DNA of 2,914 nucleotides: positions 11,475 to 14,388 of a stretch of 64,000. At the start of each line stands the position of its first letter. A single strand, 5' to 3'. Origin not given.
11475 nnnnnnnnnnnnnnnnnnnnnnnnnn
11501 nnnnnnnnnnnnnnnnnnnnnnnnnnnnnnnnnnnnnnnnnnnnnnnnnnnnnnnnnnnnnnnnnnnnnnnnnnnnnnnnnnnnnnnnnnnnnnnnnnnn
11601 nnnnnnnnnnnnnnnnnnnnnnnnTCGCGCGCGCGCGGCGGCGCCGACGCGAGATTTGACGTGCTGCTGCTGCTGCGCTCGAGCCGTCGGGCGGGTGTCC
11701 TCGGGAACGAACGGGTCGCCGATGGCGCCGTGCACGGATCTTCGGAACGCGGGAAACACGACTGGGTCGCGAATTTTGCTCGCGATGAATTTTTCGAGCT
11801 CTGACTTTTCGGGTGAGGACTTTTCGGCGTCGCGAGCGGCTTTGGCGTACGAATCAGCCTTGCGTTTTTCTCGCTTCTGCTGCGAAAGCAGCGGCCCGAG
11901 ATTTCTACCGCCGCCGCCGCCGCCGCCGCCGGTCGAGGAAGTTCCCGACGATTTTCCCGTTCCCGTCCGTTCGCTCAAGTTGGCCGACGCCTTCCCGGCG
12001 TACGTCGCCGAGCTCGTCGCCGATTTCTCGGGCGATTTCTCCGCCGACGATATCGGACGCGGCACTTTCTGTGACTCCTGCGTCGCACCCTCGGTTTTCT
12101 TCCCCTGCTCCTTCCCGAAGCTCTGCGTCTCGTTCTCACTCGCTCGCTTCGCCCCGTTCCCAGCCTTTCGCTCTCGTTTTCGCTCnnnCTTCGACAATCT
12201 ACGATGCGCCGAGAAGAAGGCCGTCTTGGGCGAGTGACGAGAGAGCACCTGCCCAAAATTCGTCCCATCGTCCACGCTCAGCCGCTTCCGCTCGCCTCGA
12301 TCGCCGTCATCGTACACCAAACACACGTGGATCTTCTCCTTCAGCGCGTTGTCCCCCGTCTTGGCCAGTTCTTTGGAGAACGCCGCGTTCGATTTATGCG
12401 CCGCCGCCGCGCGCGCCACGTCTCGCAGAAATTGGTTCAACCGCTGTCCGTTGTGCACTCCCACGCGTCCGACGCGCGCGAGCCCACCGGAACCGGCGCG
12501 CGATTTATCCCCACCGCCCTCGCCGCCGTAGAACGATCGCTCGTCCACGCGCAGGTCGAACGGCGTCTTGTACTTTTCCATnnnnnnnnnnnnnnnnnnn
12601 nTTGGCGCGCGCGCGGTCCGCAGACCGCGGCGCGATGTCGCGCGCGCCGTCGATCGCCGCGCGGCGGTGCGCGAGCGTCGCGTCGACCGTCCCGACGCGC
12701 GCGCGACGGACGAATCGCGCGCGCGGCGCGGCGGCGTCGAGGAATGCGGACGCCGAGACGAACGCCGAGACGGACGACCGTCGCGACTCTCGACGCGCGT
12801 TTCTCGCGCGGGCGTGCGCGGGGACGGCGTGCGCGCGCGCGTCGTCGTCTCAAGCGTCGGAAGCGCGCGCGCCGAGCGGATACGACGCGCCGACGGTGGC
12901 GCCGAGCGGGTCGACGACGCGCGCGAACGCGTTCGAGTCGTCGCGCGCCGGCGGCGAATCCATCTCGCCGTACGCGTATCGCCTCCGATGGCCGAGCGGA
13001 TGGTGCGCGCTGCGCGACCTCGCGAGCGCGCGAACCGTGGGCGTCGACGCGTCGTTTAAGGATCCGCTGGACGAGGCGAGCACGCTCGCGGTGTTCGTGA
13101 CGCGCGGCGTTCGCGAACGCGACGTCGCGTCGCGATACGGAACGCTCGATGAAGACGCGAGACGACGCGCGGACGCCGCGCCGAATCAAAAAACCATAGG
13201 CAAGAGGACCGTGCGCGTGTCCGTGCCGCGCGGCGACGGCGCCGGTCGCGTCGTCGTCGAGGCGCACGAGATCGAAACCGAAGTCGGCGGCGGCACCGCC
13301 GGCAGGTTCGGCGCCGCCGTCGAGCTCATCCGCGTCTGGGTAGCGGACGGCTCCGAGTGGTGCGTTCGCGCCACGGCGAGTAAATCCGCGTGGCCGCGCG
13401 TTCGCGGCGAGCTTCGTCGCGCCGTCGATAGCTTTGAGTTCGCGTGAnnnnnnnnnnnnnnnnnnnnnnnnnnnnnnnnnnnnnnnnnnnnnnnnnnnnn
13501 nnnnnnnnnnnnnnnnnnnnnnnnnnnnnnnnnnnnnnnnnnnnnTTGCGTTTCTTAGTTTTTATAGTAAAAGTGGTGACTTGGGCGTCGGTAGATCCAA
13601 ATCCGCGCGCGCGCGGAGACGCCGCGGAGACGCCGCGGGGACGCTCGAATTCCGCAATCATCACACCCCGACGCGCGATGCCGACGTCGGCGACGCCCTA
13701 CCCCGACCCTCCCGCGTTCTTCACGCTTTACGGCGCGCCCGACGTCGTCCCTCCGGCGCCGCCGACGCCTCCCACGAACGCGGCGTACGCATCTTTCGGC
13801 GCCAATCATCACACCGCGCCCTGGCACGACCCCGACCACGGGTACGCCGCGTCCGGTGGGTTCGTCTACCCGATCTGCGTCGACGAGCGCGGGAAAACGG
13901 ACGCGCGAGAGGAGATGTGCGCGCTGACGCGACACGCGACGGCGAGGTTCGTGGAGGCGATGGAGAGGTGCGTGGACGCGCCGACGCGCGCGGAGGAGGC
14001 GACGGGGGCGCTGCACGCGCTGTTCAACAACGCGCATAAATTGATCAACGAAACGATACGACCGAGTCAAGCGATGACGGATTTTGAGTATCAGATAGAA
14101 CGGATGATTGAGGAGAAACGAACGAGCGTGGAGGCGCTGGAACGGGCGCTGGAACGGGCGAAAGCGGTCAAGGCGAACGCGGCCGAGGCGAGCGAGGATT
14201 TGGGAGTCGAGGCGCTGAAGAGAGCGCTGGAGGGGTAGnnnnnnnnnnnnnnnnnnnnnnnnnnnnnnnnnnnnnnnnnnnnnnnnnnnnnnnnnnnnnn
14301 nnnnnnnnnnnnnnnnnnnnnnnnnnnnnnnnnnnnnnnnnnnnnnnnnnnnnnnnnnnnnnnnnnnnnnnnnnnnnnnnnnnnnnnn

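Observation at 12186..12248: Single in-frame TAG between two long same-frame ORFs; a 63-nt in-frame GTGCTC..TAG segment is a candidate mini-intron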

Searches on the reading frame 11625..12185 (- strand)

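Call 6: search_protein_families(library=pfam, proteins=[window:11625-12185:-], max_evalue=1)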
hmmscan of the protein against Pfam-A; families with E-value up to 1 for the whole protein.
seq(187 aa): 1 family
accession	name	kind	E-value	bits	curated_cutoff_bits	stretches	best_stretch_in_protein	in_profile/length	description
PF10937.13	Kgd4-YMR31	-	0.21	13.6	22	1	28-104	8-86/116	Alpha-ketoglutarate dehydrogenase component 4/YMR-31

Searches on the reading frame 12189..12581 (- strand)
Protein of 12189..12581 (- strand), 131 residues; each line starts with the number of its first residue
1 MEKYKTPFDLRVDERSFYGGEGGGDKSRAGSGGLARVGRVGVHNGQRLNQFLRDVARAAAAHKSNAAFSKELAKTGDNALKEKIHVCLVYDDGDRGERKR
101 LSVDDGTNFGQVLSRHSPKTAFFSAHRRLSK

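Call 6: search_protein_families(library=pfam, proteins=[window:12189-12581:-], max_evalue=1)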
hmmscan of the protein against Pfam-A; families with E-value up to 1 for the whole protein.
seq(131 aa): 1 family
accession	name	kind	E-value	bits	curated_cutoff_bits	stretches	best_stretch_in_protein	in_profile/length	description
PF12300.13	RhlB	-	0.082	13.6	25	1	12-102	51-140/181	ATP-dependent RNA helicase RhlB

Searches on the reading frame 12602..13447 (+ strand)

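Call 56: search_protein_families(library=pfam, proteins=[window:12602-13447:+], max_evalue=0.001)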
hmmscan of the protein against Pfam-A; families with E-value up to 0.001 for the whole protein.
window:12602-13447:+ (281 aa): 1 family
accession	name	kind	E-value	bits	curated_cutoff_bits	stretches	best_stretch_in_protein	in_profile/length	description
PF01789.22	PsbP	-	1.9e-05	25.2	23.5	1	125-280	12-155/155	PsbP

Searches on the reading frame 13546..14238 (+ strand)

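Call 56: search_protein_families(library=pfam, proteins=[window:13546-14238:+], max_evalue=0.001)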
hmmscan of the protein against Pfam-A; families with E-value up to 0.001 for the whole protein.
window:13546-14238:+ (230 aa): 1 family
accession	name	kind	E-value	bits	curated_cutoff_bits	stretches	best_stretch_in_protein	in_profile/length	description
PF05983.16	Med7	-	8.4e-23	81.9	25.8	1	51-207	3-187/189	MED7 protein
